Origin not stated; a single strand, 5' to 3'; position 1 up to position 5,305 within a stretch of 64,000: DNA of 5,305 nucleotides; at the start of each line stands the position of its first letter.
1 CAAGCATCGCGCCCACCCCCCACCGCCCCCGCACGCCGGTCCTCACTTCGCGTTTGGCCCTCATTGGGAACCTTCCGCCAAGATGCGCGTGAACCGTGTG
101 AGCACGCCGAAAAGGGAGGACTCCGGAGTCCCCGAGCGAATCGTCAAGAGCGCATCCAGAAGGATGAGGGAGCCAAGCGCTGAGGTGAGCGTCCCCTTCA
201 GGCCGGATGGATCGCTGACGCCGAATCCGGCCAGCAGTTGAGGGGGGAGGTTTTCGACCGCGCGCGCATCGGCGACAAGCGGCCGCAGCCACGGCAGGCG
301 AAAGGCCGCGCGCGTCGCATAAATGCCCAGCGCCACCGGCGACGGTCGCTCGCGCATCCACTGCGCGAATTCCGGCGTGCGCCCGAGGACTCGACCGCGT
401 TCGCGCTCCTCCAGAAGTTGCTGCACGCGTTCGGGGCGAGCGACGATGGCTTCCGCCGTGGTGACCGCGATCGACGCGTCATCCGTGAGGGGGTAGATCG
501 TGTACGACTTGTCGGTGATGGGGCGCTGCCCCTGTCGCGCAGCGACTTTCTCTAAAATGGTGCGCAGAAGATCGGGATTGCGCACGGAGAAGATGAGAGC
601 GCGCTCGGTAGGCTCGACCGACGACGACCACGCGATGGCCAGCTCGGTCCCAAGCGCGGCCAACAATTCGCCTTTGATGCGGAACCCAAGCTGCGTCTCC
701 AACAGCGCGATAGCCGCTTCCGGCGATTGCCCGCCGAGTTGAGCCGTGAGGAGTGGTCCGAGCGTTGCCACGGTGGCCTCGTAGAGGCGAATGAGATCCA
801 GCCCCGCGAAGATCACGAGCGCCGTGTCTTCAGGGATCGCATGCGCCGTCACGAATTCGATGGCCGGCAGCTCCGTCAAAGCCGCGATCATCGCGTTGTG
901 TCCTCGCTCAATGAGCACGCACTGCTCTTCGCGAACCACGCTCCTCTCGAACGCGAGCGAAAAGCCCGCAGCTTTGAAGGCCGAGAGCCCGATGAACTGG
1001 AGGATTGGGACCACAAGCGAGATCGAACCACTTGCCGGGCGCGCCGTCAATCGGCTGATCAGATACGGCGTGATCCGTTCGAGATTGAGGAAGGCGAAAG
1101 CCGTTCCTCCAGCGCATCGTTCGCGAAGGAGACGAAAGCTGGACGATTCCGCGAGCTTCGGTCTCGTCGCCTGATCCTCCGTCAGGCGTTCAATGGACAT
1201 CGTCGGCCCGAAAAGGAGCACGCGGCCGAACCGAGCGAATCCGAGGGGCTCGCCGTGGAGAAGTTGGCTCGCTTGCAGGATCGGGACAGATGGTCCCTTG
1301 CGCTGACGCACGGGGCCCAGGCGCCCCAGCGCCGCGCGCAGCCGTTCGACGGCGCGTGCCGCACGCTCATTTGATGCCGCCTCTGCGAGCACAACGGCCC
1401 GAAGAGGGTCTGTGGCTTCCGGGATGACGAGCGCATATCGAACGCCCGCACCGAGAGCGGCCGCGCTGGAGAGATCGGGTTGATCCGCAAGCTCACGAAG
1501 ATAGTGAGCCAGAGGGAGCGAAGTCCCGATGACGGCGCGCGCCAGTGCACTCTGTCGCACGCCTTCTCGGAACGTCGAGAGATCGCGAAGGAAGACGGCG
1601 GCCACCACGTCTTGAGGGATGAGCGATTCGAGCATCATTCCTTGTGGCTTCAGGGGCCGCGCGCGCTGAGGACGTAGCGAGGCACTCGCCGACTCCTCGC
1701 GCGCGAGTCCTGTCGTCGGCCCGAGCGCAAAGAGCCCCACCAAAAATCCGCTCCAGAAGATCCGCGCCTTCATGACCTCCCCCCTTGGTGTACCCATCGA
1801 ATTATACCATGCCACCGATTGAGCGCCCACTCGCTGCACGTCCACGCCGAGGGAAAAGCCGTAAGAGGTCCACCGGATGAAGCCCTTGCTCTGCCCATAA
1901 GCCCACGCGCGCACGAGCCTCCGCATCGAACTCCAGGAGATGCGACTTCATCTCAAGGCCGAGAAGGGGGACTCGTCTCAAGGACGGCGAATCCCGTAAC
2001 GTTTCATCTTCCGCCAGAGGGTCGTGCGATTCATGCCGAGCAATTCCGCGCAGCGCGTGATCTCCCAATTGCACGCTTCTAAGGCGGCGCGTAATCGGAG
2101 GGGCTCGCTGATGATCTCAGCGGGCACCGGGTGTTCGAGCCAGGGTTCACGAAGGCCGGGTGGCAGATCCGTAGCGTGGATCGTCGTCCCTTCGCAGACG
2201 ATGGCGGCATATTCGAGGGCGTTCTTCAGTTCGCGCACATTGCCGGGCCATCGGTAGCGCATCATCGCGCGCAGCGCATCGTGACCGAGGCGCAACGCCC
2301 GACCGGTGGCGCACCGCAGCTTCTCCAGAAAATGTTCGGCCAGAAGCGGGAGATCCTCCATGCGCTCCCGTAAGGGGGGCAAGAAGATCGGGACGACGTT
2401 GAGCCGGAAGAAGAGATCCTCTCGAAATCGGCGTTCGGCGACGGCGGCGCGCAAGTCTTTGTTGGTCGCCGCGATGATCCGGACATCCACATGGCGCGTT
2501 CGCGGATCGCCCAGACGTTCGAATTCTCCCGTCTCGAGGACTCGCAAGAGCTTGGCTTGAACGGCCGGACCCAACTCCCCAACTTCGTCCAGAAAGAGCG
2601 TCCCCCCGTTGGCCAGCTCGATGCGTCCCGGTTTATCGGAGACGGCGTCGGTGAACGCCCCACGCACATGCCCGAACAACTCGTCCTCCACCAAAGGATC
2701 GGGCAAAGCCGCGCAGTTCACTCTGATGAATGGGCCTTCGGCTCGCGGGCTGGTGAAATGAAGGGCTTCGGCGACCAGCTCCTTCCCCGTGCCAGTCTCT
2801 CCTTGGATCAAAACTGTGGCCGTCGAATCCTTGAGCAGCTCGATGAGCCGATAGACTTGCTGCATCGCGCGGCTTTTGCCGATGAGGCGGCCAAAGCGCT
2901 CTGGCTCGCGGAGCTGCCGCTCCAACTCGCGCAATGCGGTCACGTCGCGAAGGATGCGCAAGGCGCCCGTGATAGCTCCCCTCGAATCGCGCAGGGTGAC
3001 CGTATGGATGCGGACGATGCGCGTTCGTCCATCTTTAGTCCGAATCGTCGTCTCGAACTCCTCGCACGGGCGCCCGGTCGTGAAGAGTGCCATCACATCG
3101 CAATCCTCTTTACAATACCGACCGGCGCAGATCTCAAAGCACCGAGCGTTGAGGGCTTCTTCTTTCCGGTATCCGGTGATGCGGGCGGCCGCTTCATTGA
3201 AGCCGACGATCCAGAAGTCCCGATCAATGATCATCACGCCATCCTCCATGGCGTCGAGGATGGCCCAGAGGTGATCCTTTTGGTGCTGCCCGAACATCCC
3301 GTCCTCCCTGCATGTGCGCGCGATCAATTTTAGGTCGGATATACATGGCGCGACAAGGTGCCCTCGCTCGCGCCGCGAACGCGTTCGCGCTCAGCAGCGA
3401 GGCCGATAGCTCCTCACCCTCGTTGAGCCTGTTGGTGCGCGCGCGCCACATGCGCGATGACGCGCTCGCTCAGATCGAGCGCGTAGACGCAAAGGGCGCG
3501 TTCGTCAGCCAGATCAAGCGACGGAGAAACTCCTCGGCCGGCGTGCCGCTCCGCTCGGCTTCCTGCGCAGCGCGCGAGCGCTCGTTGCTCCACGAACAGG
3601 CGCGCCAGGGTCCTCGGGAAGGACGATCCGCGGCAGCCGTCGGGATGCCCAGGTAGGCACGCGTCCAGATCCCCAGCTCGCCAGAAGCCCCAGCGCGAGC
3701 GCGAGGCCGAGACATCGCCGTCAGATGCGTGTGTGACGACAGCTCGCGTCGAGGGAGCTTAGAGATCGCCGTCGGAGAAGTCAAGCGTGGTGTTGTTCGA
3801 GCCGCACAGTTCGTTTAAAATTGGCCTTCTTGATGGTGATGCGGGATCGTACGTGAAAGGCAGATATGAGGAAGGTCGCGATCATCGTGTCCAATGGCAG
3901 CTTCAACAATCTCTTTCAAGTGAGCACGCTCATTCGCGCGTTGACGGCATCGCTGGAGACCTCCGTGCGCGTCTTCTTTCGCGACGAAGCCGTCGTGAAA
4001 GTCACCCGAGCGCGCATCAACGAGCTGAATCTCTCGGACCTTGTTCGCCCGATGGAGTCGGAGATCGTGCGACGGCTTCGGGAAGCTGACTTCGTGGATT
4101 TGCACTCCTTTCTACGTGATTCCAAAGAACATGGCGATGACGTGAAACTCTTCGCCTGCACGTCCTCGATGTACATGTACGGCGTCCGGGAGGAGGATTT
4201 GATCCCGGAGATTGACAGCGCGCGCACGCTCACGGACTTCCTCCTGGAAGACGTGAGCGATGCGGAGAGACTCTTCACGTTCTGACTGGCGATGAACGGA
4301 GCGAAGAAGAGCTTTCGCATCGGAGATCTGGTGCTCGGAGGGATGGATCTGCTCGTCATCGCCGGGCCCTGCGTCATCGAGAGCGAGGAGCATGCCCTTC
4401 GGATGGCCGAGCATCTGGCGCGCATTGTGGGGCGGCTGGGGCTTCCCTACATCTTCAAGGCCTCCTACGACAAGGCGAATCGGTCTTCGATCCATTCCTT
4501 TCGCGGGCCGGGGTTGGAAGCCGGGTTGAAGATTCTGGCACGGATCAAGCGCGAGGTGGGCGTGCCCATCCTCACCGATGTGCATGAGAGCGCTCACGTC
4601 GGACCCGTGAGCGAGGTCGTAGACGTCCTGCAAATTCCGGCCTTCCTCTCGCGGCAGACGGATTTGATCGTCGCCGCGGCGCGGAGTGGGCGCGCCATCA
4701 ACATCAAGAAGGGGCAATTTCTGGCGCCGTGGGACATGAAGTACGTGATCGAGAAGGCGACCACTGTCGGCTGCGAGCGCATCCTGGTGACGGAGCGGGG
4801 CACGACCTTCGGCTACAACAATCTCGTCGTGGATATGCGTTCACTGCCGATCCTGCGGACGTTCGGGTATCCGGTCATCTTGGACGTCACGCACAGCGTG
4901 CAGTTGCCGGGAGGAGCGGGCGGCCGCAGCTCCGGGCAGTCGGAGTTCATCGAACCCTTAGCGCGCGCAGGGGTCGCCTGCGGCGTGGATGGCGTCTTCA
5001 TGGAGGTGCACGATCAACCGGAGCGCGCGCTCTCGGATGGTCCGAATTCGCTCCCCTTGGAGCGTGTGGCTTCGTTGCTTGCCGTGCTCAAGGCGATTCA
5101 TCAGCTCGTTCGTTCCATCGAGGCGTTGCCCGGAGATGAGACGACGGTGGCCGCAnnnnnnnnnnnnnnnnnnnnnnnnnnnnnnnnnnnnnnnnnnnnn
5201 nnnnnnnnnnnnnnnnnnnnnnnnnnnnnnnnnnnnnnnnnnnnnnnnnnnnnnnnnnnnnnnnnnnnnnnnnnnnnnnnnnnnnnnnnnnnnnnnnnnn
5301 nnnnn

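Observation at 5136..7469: Catalytically dead M1-aminopeptidase homologue with TPR tail inserted between kdsA and kdsC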

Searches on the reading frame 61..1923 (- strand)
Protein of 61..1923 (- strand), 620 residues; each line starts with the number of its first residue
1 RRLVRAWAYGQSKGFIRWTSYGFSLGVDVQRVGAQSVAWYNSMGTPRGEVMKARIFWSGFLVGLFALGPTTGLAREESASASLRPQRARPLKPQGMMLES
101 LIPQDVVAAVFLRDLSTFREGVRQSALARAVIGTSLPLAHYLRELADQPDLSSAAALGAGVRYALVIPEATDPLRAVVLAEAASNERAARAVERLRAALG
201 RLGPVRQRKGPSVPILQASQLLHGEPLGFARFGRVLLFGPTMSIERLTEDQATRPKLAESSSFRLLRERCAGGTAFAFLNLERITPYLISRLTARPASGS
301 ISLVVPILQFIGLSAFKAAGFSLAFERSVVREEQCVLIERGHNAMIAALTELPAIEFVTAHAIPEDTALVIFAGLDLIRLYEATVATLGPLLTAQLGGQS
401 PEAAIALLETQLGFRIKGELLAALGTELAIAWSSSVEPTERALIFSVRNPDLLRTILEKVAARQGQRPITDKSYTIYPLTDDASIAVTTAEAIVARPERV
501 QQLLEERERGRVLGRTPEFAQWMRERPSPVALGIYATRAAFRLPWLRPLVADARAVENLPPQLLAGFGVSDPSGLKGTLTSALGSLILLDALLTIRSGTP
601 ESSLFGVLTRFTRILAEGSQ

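Call 57: search_protein_families(library=pfam, proteins=[window:61-1923:-], max_evalue=0.00001)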
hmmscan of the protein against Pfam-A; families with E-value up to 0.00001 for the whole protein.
window:61-1923:- (620 aa): 0 families

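Call 69: search_protein_families(library=pfam, proteins=[window:61-1923:-], max_evalue=0.1)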
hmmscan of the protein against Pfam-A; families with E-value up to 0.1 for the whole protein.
window:61-1923:- (620 aa): 0 families

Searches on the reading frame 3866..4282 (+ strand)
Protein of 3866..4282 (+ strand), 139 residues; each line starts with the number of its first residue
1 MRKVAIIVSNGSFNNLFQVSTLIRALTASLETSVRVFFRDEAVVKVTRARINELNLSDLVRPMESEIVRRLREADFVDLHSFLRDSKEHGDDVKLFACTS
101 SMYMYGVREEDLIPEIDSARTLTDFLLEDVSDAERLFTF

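Call 6: search_protein_families(library=pfam, proteins=[window:3866-4282:+], max_evalue=0.01)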
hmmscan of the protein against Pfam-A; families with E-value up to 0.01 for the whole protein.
window:3866-4282:+ (139 aa): 2 families
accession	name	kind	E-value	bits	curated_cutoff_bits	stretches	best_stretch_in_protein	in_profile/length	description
PF02635.20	DsrE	-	3.3e-08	34.2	22.7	1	3-128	2-109/116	DsrE/DsrF-like family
PF13686.11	DrsE_2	-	8.5e-08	32.7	25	1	35-132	55-150/156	DsrE/DsrF/DrsH-like family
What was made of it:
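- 3866..4285 (+): dsrE-like gene 6 nt upstream of kdsA, probably in the same transcription unit. Pfam DsrE E 3e-8 (call 6).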

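Call 7: search_protein_families(library=ncbifam, proteins=[window:3866-4282:+], max_evalue=0.01)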
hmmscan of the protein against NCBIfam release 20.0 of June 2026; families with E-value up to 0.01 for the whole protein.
window:3866-4282:+ (139 aa): 0 families

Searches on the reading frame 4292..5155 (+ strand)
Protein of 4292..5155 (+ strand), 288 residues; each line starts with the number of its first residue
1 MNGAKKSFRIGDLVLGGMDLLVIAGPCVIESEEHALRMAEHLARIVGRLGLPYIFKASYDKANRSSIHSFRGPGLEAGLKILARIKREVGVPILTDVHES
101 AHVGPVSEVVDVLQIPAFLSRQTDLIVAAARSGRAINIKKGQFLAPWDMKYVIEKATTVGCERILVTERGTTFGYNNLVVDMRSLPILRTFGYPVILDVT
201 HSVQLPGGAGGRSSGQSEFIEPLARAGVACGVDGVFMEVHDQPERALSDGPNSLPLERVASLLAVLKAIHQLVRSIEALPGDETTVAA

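Call 6: search_protein_families(library=pfam, proteins=[window:4292-5155:+], max_evalue=0.01)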
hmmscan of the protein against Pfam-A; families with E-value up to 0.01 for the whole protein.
window:4292-5155:+ (288 aa): 1 family
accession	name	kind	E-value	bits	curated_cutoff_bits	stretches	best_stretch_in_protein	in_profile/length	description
PF00793.26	DAHP_synth_1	-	9.5e-73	244.8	25.5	1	17-271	15-266/270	DAHP synthetase I family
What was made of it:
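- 4292..5158 (+): kdsA (3-deoxy-8-phosphooctulonate synthase); its last 23 nt overlap the start of X. Pfam DAHP_synth_1 (call 6).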

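Call 7: search_protein_families(library=ncbifam, proteins=[window:4292-5155:+], max_evalue=0.01)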
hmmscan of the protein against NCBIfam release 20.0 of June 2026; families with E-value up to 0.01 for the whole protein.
window:4292-5155:+ (288 aa): 8 families
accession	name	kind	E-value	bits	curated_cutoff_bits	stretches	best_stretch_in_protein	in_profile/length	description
NF003543.0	PRK05198.1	equivalog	1.8e-124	414.1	242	1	18-274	16-272/273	3-deoxy-8-phosphooctulonate synthase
TIGR01362.1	KDO8P_synth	equivalog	2e-120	400.8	314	1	20-274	3-257/258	3-deoxy-8-phosphooctulonate synthase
NF009109.0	PRK12457.1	equivalog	5.5e-96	321.1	457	1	20-279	17-278/281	3-deoxy-8-phosphooctulonate synthase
NF006421.0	PRK08673.1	subfamily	8.9e-42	143.5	335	1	5-274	80-334/338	3-deoxy-7-phosphoheptulonate synthase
TIGR01361.1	DAHP_synth_Bsub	equivalog_domain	1.8e-36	125.8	267.75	1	8-264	14-255/260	3-deoxy-7-phosphoheptulonate synthase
NF009933.0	PRK13396.1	subfamily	4.3e-31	108.2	486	1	18-274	100-342/352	3-deoxy-7-phosphoheptulonate synthase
NF009239.0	PRK12595.1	equivalog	8.9e-31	107.1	279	1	8-271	107-355/360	bifunctional 3-deoxy-7-phosphoheptulonate synthase/chorismate mutase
NF041229.1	BagF_FevY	exception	2.7e-30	105.7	700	1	7-268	78-324/340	phospho-2-dehydro-3-deoxyheptonate aldolase BagF/FevY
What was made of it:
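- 4292..5158 (+): NCBIfam NF003543 E 1.8e-124, 414 bits against cutoff 242 (call 7).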
